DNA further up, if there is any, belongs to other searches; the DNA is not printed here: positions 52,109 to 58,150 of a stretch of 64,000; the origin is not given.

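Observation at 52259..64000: Three tandem giant paralogs share a beta-helix 'business end' but carry swapped N-terminal CBM-like arrays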

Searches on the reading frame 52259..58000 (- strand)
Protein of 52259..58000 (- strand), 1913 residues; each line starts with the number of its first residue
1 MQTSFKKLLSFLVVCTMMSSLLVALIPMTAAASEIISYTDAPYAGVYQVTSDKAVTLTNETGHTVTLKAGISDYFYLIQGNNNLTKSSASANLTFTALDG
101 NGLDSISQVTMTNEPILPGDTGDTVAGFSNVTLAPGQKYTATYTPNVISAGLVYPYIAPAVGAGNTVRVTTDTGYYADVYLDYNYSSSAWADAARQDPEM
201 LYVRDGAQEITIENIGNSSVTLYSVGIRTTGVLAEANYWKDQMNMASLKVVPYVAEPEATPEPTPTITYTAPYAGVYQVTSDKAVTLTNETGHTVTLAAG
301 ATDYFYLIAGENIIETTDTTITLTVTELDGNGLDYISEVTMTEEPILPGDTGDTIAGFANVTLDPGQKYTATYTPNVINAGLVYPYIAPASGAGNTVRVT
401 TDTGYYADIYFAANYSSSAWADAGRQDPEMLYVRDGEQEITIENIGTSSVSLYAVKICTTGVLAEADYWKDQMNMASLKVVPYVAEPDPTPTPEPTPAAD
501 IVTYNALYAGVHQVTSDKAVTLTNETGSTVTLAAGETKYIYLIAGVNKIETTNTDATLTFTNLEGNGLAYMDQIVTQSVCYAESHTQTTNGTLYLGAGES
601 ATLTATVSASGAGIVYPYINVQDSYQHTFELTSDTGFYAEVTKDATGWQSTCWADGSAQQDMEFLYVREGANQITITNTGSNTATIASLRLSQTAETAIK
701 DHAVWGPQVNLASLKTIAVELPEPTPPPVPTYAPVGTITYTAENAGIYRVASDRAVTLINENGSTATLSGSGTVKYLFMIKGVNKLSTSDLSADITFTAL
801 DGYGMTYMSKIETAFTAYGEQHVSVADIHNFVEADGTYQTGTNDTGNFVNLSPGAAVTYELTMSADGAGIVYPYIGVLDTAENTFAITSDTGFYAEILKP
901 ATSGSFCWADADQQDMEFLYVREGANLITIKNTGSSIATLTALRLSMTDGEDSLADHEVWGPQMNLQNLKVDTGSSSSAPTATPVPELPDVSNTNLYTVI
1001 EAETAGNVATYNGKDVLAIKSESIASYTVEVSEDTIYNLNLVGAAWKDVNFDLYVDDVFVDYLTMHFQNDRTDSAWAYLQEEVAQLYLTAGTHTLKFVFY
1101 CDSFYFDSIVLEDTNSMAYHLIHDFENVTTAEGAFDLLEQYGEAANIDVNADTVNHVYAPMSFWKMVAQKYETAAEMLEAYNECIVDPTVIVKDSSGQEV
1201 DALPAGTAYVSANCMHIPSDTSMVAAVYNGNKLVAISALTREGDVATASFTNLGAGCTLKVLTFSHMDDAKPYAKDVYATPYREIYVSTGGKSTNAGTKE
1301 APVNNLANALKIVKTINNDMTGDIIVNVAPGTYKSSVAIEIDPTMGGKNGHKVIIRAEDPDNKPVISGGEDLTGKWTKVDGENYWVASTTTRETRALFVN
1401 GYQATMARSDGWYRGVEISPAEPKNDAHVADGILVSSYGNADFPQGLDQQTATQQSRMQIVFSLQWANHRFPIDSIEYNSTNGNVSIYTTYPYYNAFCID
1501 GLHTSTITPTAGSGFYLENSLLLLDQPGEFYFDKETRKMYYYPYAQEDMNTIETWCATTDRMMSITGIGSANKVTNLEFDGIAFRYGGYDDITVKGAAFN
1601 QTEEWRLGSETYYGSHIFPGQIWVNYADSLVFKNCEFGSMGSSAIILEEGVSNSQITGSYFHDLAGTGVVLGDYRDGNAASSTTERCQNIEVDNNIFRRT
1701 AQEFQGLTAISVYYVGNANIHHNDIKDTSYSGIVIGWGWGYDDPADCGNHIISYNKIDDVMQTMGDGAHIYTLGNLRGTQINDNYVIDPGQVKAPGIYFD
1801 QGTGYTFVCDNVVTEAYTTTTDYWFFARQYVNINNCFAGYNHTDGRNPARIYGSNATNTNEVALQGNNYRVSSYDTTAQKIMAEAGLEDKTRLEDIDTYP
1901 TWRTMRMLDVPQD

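Call 6: search_protein_families(library=pfam, proteins=[window:52259-58000:-], max_evalue=0.1)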
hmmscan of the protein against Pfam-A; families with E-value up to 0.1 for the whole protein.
window:52259-58000:- (1913 aa): 6 families
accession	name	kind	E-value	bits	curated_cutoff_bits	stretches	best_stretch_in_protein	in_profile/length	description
PF21231.2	GH141_M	-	1.2e-08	35.4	27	1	1453-1543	66-155/156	GH141 insertion domain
PF13229.12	Beta_helix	-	1.8e-07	31.3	25.9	2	1618-1738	45-148/158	Right handed beta helix region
PF22768.1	SPP1_Dit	-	0.0035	18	25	0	53-96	51-94/97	Siphovirus-type tail component, C-terminal domain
PF14310.12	Fn3-like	-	0.0061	17.1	25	0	356-374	22-40/71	Fibronectin type III-like domain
PF05899.18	Cupin_3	-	0.0073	16.4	23.5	0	285-319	36-68/74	EutQ-like cupin domain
PF05572.19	Peptidase_M43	-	0.015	15.7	23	0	260-297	45-82/152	Pregnancy-associated plasma protein-A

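Call 7: search_protein_families(library=ncbifam, proteins=[window:52259-58000:-], max_evalue=0.1)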
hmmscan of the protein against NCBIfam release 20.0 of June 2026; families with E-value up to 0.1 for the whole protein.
window:52259-58000:- (1913 aa): 2 families
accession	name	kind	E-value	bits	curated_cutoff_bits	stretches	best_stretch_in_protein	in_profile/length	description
NF047914.1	phage_STY1053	equivalog_domain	0.0016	18.6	40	0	53-73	6-26/42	STY1053 family phage-associated protein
TIGR01737.1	FGAM_synth_I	equivalog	0.077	12.3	177.8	0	1702-1846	13-145/228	phosphoribosylformylglycinamidine synthase I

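Call 13: find_encoding_contigs(protein=window:52259-58000:-, flank=10000, max_places=6)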
Protein window:52259-58000:- (1913 aa): 7 contigs read that carry it; 2 places shown.
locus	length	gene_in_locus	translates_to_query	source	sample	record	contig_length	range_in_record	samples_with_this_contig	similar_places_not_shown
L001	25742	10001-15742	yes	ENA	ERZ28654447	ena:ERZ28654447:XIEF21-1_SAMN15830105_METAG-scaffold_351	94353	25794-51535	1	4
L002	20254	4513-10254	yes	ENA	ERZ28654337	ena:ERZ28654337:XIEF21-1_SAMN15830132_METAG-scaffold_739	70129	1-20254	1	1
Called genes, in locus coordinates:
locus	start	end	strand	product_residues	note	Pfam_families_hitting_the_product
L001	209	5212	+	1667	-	PF21231:GH141_M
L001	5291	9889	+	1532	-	-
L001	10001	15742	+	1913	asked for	PF22842:Pel9A-like_beta_helix (weak), PF21231:GH141_M, PF13229:Beta_helix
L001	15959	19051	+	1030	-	PF13205:Big_5 (weak), PF00395:SLH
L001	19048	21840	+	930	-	-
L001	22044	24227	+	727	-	PF12971:NAGLU_N, PF05089:NAGLU, PF12972:NAGLU_C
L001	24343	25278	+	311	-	-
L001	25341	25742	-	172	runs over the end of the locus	PF14512:TM1586_NiRdase (faint), PF00881:Nitroreductase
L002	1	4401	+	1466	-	?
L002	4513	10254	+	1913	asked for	PF22842:Pel9A-like_beta_helix (weak), PF21231:GH141_M, PF13229:Beta_helix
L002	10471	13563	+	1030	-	PF13205:Big_5 (weak), PF00395:SLH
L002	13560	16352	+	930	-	-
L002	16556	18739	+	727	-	PF12971:NAGLU_N, PF05089:NAGLU, PF12972:NAGLU_C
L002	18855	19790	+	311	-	-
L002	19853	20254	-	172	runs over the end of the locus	PF14512:TM1586_NiRdase (faint), PF00881:Nitroreductase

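Call 21: list_cluster_members(proteins=[window:52259-58000:-, P0005, P0007, P0023, P0024, P0001])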
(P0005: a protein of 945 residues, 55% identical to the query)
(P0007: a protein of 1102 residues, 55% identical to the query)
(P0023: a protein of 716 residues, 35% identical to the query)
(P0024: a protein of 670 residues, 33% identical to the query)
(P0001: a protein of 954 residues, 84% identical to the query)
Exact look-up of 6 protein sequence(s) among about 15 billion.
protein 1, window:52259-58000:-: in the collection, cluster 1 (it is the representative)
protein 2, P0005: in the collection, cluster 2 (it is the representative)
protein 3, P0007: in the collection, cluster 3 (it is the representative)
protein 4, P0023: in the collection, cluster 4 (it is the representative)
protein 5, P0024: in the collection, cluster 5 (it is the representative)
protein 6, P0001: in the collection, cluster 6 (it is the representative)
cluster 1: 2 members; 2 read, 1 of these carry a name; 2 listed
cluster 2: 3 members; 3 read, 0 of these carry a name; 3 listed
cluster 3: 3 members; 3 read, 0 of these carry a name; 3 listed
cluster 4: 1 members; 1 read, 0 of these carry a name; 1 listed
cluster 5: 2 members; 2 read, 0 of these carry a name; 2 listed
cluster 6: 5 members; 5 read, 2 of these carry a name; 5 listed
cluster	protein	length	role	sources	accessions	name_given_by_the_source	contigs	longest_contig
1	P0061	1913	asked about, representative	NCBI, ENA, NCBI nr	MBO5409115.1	MAG: right-handed parallel beta-helix repeat-containing protein [Clostridia bacterium] | right-handed parallel beta-helix repeat-containing protein [Clostridia bacterium]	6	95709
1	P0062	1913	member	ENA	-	-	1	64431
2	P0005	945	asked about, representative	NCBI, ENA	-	-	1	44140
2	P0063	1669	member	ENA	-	-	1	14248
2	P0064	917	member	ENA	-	-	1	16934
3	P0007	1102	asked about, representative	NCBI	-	-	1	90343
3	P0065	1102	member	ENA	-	-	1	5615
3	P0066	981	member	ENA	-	-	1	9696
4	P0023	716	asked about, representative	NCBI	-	-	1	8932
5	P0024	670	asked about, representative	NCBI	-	-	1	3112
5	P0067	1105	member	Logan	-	-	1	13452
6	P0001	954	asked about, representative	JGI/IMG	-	-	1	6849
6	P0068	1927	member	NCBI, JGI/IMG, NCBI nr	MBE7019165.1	MAG: right-handed parallel beta-helix repeat-containing protein [Ruminococcaceae ... | right-handed parallel beta-helix repeat-containing protein [Oscillospiraceae bacterium]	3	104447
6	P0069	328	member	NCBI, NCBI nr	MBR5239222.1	MAG: right-handed parallel beta-helix repeat-containing protein, partial [Clostridia ... | right-handed parallel beta-helix repeat-containing protein [Clostridia bacterium]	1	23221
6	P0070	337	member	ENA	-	-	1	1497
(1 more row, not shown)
